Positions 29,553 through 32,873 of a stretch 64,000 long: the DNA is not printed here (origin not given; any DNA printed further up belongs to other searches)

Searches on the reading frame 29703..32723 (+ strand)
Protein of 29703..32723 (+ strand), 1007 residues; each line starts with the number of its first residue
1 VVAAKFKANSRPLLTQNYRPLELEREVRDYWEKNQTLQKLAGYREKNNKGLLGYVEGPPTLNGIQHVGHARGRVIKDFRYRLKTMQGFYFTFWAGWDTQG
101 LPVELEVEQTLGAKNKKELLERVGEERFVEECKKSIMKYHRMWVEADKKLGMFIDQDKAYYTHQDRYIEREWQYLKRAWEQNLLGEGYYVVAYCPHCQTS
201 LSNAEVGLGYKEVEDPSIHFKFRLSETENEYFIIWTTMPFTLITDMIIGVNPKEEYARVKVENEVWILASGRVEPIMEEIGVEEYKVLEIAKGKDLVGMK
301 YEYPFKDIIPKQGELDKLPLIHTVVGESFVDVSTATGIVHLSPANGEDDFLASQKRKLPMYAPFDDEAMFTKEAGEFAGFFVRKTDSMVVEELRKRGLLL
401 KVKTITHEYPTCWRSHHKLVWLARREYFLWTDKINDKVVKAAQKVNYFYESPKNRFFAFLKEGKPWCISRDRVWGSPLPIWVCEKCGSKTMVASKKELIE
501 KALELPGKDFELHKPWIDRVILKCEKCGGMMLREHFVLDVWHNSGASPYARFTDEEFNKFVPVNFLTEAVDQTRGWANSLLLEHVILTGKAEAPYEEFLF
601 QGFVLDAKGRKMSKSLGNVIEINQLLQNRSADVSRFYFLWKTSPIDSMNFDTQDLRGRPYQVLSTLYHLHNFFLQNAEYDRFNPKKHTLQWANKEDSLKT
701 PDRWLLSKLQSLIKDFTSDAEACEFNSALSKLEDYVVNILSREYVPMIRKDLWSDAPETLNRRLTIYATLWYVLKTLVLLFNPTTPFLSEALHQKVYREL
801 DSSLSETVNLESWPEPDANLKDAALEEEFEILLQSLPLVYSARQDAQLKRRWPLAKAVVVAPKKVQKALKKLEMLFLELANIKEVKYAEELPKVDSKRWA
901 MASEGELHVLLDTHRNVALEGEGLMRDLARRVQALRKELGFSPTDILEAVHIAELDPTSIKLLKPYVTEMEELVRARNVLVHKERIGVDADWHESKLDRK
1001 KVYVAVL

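Call 64: search_protein_families(library=pfam, proteins=[window:29703-32723:+], max_evalue=0.001)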
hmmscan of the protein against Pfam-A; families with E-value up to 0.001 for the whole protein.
window:29703-32723:+ (1007 aa): 5 families
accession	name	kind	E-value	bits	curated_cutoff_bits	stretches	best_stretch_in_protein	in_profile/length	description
PF00133.28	tRNA-synt_1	-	2.8e-90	303.5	22.7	1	29-650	4-413/414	tRNA synthetases class I (I, L, M and V)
PF08264.19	Anticodon_1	-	1.5e-28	99.9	25.1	1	702-856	1-146/148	Anticodon-binding domain of tRNA ligase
PF09334.17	tRNA-synt_1g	-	1.4e-17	64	20.1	2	605-656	321-372/391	tRNA synthetases class I (M)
PF19302.4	DUF5915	-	9.8e-10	38.7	27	1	896-974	89-161/195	Domain of unknown function (DUF5915)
PF01406.26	tRNA-synt_1e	-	1.3e-07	31.7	27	1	596-641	239-283/301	tRNA synthetases class I (C) catalytic domain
